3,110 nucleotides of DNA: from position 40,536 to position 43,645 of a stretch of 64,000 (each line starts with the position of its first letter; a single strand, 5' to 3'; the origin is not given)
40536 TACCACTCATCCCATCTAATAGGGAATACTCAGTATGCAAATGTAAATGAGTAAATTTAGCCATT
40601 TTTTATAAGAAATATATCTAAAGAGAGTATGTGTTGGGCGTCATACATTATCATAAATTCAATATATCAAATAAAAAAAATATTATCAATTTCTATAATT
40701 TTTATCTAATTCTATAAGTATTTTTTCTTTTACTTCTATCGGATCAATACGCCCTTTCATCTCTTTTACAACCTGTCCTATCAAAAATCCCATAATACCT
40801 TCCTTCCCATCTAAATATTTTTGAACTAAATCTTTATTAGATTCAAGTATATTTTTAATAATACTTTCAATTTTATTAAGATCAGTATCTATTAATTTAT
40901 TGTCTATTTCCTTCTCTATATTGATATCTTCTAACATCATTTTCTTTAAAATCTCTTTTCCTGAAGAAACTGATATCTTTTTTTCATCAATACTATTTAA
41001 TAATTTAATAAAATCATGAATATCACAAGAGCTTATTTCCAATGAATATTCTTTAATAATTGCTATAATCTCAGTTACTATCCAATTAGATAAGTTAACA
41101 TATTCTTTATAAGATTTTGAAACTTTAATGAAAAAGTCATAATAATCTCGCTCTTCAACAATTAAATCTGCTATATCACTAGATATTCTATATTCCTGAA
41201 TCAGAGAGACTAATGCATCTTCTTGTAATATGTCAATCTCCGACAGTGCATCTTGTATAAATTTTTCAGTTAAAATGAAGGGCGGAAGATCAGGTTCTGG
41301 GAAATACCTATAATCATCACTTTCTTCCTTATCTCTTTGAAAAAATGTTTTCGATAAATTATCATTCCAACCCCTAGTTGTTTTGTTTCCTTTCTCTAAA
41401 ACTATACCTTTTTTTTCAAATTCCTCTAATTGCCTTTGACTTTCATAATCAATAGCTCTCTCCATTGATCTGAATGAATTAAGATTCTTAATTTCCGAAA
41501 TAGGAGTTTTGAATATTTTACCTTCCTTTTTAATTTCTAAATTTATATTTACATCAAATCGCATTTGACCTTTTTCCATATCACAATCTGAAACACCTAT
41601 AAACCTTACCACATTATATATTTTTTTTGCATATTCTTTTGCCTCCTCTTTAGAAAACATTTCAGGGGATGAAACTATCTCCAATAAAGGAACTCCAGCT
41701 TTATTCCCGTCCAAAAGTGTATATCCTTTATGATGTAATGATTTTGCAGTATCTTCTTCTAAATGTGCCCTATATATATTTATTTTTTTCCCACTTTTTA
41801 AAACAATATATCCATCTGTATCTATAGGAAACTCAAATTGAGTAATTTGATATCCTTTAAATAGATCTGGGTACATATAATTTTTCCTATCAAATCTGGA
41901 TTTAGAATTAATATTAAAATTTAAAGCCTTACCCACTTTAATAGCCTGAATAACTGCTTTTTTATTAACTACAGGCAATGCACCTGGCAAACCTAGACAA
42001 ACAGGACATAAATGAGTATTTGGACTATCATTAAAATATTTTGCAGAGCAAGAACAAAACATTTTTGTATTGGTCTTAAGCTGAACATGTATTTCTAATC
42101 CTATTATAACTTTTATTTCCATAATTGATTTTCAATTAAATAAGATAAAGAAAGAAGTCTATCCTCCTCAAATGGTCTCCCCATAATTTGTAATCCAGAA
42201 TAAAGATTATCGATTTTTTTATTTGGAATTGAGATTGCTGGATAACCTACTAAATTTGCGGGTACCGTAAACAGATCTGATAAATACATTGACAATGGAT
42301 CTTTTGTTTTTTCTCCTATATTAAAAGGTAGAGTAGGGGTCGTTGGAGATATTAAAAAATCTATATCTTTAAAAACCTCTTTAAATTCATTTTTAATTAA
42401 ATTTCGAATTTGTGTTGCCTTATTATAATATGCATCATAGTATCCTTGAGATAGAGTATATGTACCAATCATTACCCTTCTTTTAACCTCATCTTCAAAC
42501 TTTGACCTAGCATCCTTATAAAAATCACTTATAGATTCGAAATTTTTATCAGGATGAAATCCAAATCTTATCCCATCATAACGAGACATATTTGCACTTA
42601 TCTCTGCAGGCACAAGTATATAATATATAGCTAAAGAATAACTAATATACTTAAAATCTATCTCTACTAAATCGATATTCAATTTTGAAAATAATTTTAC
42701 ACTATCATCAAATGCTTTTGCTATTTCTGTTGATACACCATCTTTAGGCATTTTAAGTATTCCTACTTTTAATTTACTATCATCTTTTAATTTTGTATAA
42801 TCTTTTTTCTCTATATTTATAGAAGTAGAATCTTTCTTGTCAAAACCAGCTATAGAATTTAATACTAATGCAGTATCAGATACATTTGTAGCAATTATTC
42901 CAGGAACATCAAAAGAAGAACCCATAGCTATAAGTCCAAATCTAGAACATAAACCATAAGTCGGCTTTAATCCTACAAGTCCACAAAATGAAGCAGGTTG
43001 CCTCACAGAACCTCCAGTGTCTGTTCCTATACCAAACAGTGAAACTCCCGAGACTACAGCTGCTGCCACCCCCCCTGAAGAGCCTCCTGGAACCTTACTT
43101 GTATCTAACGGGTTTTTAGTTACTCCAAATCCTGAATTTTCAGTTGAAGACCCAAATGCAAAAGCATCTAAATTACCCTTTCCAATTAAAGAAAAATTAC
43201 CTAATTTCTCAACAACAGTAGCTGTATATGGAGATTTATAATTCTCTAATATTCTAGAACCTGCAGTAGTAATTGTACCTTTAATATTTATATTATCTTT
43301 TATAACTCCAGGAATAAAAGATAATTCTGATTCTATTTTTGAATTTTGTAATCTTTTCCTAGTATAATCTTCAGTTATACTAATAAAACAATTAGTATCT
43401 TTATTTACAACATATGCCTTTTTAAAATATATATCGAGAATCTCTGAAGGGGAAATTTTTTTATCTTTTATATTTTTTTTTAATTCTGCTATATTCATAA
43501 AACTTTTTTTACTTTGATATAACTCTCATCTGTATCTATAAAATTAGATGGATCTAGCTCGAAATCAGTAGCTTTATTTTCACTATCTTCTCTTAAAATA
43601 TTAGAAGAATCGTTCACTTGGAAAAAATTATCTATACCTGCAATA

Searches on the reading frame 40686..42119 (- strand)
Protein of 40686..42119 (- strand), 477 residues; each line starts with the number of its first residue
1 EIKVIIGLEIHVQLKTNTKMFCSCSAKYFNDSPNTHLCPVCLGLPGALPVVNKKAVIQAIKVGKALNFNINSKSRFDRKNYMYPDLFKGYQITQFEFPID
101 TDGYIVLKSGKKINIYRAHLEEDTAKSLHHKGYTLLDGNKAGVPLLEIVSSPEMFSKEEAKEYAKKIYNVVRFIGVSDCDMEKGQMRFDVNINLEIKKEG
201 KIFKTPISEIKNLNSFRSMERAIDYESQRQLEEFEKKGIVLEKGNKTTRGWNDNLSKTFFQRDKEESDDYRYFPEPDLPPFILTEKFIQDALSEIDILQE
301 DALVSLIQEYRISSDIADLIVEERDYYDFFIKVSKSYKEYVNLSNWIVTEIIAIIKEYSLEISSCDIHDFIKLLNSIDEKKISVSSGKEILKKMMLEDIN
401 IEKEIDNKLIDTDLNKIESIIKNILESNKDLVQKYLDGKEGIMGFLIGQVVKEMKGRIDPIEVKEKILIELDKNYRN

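Call 32: search_protein_families(library=pfam, proteins=[window:40686-42119:-], max_evalue=0.001)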
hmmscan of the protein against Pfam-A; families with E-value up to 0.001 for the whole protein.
window:40686-42119:- (477 aa): 2 families
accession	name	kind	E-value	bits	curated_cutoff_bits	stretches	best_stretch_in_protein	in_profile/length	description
PF02934.20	GatB_N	-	5.7e-107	357.4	23.4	1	4-288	1-276/277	GatB/GatE catalytic domain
PF02637.23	GatB_Yqey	-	1.1e-25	90.6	27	1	328-468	1-145/148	GatB domain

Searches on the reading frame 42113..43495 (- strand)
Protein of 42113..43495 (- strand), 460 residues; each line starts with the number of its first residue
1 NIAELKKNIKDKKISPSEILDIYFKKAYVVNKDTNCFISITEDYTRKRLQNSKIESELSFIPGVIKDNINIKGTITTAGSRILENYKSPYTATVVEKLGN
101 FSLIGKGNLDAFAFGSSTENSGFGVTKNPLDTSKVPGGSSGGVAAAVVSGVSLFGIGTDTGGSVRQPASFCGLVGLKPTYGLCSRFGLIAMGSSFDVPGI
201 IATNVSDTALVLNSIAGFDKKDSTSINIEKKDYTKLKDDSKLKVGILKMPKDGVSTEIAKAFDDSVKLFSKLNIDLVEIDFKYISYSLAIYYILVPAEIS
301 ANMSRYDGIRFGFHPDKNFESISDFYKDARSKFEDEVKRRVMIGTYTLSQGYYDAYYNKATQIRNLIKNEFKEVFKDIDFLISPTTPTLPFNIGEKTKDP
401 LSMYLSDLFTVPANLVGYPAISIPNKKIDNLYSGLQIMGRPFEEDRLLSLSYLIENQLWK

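Call 32: search_protein_families(library=pfam, proteins=[window:42113-43495:-], max_evalue=0.001)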
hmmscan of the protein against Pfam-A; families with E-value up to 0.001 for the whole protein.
window:42113-43495:- (460 aa): 1 family
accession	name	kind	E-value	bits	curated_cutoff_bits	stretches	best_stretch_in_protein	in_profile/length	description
PF01425.27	Amidase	-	1.3e-124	417.1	27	1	18-448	1-445/445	Amidase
